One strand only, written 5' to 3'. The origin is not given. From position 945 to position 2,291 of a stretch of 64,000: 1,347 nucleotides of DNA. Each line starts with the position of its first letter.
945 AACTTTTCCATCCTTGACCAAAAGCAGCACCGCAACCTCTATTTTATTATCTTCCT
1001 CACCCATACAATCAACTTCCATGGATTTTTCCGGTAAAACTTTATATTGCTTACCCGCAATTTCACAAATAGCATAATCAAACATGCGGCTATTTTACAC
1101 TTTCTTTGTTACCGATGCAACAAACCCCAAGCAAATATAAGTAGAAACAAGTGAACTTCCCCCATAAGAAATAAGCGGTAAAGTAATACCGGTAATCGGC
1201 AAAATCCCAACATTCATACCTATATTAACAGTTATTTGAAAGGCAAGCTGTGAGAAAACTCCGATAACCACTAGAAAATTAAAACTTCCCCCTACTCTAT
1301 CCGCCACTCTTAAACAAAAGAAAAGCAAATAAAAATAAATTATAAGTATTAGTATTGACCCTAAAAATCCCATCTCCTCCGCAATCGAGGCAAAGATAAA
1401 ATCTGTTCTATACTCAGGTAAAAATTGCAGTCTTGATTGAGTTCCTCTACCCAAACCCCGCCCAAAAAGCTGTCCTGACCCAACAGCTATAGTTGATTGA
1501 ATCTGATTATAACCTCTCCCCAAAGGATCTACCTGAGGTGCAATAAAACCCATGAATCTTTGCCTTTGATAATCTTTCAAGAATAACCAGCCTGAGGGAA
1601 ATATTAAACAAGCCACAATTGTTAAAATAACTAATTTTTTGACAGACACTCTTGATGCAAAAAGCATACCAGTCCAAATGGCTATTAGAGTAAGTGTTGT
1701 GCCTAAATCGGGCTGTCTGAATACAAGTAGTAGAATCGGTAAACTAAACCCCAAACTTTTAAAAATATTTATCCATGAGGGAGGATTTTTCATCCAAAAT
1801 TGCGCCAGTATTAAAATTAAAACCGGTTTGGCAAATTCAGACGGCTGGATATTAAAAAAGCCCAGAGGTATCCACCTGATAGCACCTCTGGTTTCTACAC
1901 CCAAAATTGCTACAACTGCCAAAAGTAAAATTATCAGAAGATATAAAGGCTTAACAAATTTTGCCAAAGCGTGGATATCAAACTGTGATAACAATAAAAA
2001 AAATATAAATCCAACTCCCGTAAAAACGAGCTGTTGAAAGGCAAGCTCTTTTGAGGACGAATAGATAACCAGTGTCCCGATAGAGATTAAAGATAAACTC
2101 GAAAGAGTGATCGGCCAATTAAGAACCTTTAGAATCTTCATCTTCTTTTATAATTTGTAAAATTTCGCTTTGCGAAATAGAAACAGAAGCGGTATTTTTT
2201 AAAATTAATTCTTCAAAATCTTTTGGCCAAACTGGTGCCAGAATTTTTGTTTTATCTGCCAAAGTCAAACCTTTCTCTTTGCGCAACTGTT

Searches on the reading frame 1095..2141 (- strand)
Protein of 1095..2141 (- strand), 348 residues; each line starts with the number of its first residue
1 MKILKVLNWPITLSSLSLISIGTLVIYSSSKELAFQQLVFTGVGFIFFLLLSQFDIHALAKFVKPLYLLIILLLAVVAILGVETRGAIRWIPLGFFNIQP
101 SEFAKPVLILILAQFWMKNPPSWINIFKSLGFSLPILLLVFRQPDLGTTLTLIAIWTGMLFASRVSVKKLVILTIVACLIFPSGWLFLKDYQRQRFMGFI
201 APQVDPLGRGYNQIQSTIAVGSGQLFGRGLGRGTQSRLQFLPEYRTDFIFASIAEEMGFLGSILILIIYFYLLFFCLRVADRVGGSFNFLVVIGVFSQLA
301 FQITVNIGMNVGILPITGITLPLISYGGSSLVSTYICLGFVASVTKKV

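Call 54: find_encoding_contigs(protein=window:1095-2141:-, flank=10000, max_places=2)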
Protein window:1095-2141:- (348 aa): 3 contigs read that carry it; 2 places shown.
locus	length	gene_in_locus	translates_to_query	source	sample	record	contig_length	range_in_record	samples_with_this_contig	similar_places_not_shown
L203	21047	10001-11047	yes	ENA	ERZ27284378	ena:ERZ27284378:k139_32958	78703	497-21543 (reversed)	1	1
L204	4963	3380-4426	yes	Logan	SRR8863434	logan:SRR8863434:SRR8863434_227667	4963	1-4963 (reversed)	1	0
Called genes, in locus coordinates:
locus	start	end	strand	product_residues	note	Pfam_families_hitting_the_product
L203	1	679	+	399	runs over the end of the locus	PF08245:Mur_ligase_M, PF02875:Mur_ligase_C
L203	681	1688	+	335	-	PF00953:Glycos_transf_4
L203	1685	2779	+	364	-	PF01098:FTSW_RODA_SPOVE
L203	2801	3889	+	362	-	PF03033:Glyco_transf_28, PF04101:Glyco_tran_28_C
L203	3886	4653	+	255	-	PF08478:POTRA_1 (weak)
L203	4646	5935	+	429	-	PF11104:PilM_2 (faint), PF14450:FtsA (weak), PF06277:EutA (faint), PF02491:SHS2_FTSA, PF06723:MreB_Mbl (weak), PF01968:Hydantoinase_A (faint), PF14450:FtsA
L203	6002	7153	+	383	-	PF00091:Tubulin, PF12327:FtsZ_C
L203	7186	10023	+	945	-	PF00133:tRNA-synt_1, PF09334:tRNA-synt_1g, PF01921:tRNA-synt_1f (faint), PF08264:Anticodon_1, PF19302:DUF5915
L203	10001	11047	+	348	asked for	PF01098:FTSW_RODA_SPOVE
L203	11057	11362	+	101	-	PF00829:Ribosomal_L21p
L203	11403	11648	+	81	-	PF01016:Ribosomal_L27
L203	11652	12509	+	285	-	PF02195:ParB_N, PF17762:HTH_ParB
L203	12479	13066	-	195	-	PF10502:Peptidase_S26, PF00717:Peptidase_S24 (faint)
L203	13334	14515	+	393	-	PF01943:Polysacc_synt, PF13440:Polysacc_synt_3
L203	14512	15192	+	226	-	PF05401:NodS (weak), PF13489:Methyltransf_23, PF07021:MetW, PF13847:Methyltransf_31, PF08241:Methyltransf_11, PF08242:Methyltransf_12, PF13649:Methyltransf_25 (weak)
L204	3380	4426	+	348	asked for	PF01098:FTSW_RODA_SPOVE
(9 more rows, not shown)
